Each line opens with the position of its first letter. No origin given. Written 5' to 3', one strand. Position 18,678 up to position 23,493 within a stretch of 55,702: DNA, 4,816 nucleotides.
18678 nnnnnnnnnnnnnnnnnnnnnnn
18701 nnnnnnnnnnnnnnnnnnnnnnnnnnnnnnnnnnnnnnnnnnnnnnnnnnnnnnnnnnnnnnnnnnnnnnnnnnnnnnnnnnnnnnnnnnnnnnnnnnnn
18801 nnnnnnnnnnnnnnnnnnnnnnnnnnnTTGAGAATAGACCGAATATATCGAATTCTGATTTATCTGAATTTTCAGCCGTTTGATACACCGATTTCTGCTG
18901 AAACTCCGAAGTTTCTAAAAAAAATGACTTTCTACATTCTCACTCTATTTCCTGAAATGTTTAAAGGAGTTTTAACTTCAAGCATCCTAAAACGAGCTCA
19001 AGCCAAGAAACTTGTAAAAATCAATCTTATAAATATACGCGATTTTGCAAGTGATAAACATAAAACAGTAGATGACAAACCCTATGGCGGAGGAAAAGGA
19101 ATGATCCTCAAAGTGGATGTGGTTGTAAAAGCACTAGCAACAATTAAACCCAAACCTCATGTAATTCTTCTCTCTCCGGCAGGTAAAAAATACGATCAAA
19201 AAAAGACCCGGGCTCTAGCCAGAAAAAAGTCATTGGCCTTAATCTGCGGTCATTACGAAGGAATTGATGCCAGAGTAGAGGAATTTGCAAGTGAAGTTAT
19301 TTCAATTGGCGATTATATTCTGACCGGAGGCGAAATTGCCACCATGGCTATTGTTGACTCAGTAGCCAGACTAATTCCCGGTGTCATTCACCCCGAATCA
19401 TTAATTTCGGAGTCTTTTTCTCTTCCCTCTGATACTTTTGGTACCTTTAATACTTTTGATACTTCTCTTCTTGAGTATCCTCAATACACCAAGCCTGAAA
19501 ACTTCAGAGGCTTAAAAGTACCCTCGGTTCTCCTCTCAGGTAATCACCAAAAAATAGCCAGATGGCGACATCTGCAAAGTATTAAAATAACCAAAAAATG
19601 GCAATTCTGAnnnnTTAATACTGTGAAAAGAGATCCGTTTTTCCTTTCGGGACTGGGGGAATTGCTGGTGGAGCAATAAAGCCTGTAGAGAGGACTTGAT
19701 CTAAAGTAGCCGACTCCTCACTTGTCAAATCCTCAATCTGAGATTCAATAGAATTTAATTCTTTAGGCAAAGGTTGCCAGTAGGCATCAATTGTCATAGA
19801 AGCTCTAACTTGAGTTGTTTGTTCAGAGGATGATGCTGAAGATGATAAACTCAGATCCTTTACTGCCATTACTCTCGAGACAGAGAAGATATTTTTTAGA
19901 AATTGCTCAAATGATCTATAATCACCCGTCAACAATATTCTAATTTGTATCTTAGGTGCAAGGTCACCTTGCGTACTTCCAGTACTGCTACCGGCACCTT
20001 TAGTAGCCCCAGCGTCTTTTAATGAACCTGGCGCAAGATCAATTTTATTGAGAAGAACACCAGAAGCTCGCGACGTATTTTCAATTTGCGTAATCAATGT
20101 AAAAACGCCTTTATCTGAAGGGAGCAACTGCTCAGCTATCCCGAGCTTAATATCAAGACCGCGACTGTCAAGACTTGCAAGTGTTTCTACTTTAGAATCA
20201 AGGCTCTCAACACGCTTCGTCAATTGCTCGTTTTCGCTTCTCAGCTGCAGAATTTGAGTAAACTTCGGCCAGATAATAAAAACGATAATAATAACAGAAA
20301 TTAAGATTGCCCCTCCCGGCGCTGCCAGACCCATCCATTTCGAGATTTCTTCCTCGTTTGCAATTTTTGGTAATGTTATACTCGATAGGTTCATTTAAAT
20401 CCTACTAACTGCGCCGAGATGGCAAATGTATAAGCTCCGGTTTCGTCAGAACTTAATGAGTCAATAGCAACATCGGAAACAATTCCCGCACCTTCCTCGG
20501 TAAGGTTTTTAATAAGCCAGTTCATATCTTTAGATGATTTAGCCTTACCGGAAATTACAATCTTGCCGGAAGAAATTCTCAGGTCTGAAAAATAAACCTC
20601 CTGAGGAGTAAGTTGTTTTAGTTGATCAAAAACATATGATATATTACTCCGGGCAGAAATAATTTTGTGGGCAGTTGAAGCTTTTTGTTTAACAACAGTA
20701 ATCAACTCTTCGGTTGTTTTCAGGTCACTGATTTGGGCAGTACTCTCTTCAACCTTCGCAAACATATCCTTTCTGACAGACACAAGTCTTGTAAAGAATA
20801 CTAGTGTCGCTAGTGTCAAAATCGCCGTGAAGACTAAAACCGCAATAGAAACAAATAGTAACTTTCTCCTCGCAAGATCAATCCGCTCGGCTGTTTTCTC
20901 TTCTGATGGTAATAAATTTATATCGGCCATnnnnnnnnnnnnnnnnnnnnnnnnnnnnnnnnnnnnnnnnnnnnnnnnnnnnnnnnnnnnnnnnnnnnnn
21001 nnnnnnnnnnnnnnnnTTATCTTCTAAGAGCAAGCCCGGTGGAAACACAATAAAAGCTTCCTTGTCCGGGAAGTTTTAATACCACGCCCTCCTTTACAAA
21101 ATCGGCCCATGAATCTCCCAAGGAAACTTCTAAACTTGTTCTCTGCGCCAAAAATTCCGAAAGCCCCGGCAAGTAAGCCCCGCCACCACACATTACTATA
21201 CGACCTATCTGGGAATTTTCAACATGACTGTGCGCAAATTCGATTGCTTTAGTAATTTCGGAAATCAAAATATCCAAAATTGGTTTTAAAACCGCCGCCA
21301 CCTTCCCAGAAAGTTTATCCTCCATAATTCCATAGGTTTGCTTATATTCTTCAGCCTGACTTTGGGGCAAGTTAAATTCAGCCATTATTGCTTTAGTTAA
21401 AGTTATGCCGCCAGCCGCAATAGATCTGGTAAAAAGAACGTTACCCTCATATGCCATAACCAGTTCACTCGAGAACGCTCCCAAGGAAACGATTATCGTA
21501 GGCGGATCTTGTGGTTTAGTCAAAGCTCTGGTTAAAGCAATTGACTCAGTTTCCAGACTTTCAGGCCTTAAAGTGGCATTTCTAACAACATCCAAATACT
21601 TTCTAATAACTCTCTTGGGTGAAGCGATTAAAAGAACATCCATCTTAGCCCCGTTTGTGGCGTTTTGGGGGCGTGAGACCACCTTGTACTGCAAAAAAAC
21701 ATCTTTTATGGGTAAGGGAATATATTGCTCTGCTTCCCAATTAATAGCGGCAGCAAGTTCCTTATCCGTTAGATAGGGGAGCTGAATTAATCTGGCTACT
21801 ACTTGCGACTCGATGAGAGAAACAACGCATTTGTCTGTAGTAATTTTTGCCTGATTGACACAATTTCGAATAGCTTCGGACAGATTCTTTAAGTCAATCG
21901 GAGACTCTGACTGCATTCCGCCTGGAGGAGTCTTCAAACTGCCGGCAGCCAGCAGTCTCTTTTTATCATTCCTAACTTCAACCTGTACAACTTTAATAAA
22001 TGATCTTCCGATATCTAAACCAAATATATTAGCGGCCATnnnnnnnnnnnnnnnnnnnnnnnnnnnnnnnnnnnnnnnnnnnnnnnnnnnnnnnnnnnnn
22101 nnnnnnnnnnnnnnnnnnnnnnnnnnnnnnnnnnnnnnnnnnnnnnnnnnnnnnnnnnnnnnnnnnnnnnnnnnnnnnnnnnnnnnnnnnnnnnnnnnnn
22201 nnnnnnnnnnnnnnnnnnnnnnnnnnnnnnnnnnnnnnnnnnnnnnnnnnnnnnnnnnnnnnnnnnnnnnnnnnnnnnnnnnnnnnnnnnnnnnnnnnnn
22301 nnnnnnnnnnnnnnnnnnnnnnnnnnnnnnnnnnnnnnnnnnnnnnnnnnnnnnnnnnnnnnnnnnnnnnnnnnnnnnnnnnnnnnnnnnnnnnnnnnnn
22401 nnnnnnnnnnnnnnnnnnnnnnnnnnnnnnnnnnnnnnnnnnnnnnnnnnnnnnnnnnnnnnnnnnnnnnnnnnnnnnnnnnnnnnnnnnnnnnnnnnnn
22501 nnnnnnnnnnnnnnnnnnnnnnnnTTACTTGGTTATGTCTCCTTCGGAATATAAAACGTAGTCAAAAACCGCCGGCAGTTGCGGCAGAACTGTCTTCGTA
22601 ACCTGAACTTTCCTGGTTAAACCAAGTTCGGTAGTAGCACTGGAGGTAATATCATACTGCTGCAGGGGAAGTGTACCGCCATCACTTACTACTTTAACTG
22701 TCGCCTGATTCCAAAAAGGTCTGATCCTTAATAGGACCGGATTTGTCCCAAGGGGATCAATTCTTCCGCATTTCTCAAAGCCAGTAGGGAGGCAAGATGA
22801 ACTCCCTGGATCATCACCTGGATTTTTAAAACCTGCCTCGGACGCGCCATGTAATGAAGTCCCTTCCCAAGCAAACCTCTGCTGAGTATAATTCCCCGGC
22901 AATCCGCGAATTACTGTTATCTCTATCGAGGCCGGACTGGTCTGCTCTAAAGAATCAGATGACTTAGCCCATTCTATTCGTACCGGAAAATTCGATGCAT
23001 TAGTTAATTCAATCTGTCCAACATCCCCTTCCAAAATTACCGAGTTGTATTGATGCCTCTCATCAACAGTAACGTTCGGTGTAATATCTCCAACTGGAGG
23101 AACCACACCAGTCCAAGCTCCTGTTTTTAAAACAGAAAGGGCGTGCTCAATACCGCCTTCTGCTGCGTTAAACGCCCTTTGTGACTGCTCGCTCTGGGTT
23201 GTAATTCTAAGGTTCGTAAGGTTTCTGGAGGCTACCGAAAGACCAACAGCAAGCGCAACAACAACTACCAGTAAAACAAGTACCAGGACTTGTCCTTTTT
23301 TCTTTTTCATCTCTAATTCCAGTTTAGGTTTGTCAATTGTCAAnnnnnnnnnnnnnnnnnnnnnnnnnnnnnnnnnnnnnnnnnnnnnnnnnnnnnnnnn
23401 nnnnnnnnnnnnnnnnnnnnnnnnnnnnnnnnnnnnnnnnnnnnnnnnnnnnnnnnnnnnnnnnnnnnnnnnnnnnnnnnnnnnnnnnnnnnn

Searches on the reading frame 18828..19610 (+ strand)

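Call 58: search_protein_families(library=pfam, proteins=[window:18828-19610:+])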
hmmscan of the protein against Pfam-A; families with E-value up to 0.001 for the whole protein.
window:18828-19610:+ (260 aa): 1 family
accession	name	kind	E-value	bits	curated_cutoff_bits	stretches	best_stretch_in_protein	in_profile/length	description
PF01746.26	tRNA_m1G_MT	-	4.9e-59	199.8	27.3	1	55-256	2-191/195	tRNA (Guanine-1)-methyltransferase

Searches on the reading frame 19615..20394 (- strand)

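Call 58: search_protein_families(library=pfam, proteins=[window:19615-20394:-])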
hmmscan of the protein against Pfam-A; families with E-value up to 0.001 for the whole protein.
window:19615-20394:- (259 aa): 2 families
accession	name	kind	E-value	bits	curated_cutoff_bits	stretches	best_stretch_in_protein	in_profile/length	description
PF04350.18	PilO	-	4.6e-11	43.5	22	1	148-205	86-141/145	Pilus assembly protein, PilO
PF10741.14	T2SSM_b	-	0.00091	19.5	21.7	0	144-206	47-111/111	Type II secretion system (T2SS), protein M subtype b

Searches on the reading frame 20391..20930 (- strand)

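Call 58: search_protein_families(library=pfam, proteins=[window:20391-20930:-])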
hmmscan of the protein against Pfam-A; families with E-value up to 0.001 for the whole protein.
window:20391-20930:- (179 aa): 1 family
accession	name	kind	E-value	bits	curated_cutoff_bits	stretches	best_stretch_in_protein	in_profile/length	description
PF05137.18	PilN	-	3.1e-11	43.6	22.8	1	100-175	2-78/78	Fimbrial assembly protein (PilN)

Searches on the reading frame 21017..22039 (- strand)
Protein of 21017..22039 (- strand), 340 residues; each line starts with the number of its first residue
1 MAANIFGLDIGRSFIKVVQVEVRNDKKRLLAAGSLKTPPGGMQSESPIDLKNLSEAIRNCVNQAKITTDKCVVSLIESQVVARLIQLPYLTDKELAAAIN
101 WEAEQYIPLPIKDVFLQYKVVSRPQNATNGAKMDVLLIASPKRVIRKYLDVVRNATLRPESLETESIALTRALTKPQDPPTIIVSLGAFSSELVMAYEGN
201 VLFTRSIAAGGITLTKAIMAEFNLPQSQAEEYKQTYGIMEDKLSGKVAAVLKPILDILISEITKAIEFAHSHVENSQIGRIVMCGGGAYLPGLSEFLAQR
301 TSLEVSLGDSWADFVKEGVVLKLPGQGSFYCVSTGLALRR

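Call 16: search_protein_families(library=pfam, proteins=[window:21017-22039:-])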
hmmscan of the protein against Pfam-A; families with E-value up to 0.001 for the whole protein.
window:21017-22039:- (340 aa): 4 families
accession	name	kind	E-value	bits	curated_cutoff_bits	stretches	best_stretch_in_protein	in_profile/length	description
PF11104.14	PilM_2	-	1.3e-47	162.9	27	1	7-340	1-339/340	Type IV pilus assembly protein PilM;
PF14450.12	FtsA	-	9.9e-09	36.1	31.8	1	183-310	2-112/127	Cell division protein FtsA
PF25216.1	Volactin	-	8.5e-07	29.2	35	1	184-300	171-290/321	Volactin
PF06723.19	MreB_Mbl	-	8.7e-07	28.5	27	1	246-319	241-315/327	MreB/Mbl protein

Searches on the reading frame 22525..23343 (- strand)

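Call 58: search_protein_families(library=pfam, proteins=[window:22525-23343:-])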
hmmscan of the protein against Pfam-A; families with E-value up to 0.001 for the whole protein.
window:22525-23343:- (272 aa): 1 family
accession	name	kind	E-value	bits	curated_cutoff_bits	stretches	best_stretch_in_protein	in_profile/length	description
PF14341.11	PilX_N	-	2e-06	28.1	25.5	1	16-66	1-51/51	PilX N-terminal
